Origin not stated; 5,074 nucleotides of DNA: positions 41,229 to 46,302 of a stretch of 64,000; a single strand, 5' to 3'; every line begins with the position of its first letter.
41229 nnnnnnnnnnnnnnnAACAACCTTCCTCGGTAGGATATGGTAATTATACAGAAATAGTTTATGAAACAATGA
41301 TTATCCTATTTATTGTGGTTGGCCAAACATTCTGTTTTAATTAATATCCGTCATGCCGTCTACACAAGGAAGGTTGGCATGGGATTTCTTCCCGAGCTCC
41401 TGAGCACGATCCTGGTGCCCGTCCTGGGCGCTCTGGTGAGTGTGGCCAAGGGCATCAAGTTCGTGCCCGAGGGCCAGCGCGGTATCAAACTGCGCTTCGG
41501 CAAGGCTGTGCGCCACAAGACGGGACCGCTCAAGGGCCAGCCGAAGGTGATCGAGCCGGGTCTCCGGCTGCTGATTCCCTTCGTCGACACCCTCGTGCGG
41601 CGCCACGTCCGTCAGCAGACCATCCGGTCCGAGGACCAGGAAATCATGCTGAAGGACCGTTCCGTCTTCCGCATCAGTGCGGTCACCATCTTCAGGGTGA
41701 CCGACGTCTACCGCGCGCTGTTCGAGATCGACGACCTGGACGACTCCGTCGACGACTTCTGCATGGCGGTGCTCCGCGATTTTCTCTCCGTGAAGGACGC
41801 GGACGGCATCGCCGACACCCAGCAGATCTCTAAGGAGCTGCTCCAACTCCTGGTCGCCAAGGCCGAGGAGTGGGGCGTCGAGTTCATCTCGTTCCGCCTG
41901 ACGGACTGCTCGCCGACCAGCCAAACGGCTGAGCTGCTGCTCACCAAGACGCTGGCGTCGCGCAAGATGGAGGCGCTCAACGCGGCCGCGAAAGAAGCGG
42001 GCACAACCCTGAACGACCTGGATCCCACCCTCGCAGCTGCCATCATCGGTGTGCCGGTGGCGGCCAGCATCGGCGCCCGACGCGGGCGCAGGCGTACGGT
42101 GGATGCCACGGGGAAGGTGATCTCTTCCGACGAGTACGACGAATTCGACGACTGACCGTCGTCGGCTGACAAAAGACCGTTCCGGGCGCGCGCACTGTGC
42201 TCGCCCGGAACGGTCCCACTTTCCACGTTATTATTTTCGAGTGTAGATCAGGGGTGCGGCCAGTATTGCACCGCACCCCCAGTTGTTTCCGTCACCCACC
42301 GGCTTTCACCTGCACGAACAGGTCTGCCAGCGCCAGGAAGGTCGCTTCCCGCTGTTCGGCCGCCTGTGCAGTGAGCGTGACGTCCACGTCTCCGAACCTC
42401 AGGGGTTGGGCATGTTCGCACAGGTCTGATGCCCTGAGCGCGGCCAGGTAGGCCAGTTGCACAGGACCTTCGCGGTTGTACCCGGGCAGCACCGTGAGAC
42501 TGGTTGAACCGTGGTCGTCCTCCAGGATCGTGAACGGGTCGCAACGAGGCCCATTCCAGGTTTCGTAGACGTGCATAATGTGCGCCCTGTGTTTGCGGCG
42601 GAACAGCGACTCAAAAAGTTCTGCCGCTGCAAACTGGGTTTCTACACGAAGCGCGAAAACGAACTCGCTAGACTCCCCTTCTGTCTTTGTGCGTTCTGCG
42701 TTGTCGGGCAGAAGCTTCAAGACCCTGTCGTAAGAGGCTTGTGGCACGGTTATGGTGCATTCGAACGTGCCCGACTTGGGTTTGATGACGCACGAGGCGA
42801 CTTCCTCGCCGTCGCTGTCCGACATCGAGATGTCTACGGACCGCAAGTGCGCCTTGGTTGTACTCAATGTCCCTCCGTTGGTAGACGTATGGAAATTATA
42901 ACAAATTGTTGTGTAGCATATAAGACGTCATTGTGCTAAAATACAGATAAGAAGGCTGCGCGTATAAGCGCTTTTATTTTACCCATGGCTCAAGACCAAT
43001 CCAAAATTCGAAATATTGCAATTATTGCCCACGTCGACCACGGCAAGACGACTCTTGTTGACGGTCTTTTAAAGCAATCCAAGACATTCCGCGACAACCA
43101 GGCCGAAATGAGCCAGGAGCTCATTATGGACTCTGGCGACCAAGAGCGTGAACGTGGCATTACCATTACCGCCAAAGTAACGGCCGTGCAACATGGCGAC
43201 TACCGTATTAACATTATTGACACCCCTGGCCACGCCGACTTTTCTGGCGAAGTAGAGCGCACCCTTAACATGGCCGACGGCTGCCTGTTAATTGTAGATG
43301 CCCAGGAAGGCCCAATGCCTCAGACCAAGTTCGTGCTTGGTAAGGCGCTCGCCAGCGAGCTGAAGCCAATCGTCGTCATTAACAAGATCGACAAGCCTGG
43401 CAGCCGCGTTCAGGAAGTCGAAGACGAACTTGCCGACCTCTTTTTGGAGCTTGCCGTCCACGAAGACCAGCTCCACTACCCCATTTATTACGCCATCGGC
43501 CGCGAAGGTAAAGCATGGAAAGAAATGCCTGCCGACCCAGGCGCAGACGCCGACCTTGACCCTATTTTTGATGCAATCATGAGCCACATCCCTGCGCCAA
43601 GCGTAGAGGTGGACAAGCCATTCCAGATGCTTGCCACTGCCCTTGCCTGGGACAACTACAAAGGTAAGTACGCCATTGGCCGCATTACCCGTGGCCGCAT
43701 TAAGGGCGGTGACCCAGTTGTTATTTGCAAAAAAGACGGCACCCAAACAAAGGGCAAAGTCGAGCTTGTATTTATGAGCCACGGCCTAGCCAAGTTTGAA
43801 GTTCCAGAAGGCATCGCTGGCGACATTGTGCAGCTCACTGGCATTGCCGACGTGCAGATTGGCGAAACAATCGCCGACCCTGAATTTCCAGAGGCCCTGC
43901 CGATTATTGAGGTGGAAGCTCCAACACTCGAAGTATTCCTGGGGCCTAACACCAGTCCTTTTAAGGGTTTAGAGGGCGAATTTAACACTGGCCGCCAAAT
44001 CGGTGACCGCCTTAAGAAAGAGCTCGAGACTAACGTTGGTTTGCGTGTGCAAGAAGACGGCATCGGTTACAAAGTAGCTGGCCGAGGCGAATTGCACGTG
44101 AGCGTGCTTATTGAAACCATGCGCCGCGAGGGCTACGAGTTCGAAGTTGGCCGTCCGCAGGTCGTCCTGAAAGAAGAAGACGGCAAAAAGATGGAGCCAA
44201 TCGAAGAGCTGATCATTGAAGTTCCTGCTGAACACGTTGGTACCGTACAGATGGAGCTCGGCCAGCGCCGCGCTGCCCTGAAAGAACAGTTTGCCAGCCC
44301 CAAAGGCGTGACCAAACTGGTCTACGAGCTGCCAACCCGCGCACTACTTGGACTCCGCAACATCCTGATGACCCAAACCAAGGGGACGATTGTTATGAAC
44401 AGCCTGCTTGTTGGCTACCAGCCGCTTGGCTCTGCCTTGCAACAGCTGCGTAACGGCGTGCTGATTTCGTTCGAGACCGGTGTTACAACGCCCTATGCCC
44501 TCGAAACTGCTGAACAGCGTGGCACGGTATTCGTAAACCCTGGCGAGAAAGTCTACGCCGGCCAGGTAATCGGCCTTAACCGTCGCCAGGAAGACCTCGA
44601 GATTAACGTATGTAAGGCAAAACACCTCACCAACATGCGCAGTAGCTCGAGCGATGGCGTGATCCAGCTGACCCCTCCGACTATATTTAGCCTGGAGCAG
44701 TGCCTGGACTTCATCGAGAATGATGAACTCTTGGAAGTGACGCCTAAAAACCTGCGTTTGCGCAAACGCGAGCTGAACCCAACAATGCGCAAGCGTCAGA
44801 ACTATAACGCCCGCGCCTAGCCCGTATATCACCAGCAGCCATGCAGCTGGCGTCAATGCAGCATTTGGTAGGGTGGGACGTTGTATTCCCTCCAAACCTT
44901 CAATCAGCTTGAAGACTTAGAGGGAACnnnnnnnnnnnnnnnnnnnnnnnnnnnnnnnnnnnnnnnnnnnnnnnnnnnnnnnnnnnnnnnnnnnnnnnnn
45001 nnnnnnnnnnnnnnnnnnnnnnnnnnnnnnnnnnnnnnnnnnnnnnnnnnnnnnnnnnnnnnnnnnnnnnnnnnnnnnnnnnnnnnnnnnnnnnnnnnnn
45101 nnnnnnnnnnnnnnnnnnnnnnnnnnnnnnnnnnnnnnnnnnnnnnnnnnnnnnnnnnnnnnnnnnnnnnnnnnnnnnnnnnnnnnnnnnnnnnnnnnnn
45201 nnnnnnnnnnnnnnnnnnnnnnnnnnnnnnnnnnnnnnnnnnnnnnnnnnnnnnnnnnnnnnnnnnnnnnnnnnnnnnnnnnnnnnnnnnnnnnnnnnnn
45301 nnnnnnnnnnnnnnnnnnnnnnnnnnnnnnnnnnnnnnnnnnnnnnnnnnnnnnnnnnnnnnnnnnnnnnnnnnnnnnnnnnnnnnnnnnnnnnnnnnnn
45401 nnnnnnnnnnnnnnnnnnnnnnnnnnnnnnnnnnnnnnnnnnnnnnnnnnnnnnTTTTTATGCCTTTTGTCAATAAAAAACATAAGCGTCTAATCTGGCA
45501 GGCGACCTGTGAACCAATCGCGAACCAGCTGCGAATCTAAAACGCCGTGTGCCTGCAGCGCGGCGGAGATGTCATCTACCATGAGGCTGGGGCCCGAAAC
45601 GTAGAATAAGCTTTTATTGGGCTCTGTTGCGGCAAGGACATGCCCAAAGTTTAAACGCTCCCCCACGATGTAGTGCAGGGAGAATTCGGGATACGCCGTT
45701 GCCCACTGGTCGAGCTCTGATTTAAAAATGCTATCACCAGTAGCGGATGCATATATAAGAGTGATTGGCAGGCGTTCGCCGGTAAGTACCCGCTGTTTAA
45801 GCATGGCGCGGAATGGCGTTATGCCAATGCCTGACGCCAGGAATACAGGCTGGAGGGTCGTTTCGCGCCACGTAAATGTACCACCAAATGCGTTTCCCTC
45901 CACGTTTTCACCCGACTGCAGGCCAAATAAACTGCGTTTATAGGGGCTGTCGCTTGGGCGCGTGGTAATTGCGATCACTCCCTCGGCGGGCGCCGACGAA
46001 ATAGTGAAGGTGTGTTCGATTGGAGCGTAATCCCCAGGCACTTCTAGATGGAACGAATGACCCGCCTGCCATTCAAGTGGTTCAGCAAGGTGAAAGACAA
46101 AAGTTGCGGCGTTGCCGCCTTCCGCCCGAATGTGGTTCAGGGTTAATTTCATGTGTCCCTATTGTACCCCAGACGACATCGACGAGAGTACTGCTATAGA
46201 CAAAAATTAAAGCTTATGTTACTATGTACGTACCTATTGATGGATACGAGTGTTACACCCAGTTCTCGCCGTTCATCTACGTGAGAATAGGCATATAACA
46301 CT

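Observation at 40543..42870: Compact GC-rich three-gene module: SPFH/Band-7 protein flanked by two paralogous unknown proteins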

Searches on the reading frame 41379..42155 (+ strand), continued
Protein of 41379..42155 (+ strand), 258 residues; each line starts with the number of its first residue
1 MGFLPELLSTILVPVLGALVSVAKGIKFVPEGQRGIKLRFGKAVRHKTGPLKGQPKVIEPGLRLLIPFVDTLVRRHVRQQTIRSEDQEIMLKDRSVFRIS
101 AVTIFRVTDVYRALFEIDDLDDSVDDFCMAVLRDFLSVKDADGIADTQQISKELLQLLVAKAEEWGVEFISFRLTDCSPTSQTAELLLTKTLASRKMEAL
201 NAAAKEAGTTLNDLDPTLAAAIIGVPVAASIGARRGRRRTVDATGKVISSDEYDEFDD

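Call 86: search_protein_families(library=padloc, proteins=[L003:3706-4062:-, L003:6173-6565:-, L003:2904-3506:-], max_evalue=0.01)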
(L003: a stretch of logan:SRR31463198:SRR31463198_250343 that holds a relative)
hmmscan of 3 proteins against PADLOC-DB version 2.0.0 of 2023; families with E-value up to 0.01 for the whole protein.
L003:3706-4062:- (118 aa): 0 families

L003:6173-6565:- (130 aa): 0 families

L003:2904-3506:- (200 aa): 0 families

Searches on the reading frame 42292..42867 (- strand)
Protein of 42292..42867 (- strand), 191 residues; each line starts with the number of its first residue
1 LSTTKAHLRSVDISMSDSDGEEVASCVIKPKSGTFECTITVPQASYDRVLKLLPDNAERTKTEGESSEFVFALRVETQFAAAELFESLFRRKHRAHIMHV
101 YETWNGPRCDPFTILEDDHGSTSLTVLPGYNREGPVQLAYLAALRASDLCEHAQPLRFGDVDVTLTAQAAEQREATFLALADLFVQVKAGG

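Call 5: search_protein_families(library=pfam, proteins=[window:42292-42867:-], max_evalue=0.1)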
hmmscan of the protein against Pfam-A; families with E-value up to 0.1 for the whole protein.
window:42292-42867:- (191 aa): 0 families

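Call 6: search_protein_families(library=padloc, proteins=[window:42292-42867:-], max_evalue=0.1)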
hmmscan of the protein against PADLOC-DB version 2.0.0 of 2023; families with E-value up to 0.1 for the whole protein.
window:42292-42867:- (191 aa): 0 families

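Call 9: find_homologous_proteins(query=window:42292-42867:-)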
Query window:42292-42867:- (191 aa): 2 proteins with E <= 0.001 among 287 candidates.
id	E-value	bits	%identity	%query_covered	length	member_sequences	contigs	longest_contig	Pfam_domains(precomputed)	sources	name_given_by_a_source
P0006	7.4e-122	422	100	100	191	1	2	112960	-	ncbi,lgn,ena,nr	ncbi:MAG TPA: hypothetical protein VJM32_06050 [Candidatus Saccharimonadales bacterium]|nr:hypotheti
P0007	1.9e-65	238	89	64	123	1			-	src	-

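Call 39: predict_structure(alignment_id=A2)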
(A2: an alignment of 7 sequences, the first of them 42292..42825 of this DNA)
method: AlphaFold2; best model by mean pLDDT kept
length: 177 residues; sequences in the alignment: 7
mean_pLDDT: 59.3   pTM: 0.50
mean pLDDT of the five models: 59.3, 59.1, 58.7, 56.5, 55.7
residues with pLDDT >= 90: 0; 70-90: 37; 50-70: 96; < 50: 44
segments of 3 or more residues with pLDDT < 50: 1-6, 60-69, 76-81, 83-97, 104-107
pLDDT, mean of each block of 10 residues (from residue 1): 44 58 65 58 68 61 47 48 43 46 50 53 76 81 66 69 70 65
secondary structure, 60 per line:
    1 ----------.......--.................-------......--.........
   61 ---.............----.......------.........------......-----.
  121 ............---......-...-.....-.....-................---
elements in order: E11-17 E20-28 H29-36 E44-49 E52-60 H64-76 E81-87 E94-102 E109-114 H120-132 E136-141 E147-151 H153-157 H159-174

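Call 45: search_protein_families(library=phrogs, proteins=[window:42292-42825:-], max_evalue=0.01)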
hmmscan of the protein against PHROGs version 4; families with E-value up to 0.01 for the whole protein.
window:42292-42825:- (177 aa): 0 families

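Call 63: search_protein_families(library=ncbifam, proteins=[window:42292-42867:-], max_evalue=0.1)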
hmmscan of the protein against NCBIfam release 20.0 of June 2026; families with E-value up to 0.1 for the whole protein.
window:42292-42867:- (191 aa): 0 families

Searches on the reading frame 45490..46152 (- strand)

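Call 5: search_protein_families(library=pfam, proteins=[window:45490-46152:-], max_evalue=0.1)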
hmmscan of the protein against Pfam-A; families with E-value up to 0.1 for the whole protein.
window:45490-46152:- (220 aa): 3 families
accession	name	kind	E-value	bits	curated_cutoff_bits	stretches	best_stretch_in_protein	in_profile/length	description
PF00175.26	NAD_binding_1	-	3.2e-08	34.6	22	1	104-162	1-62/109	Oxidoreductase NAD-binding domain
PF22290.1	DmmA-like_N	-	0.027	15.4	33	0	91-208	10-123/124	Dimethylamine monooxygenase subunit DmmA-like, N-terminal domain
PF11569.14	Homez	-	0.08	13.2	21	0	184-219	18-52/57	Homeodomain leucine-zipper encoding, Homez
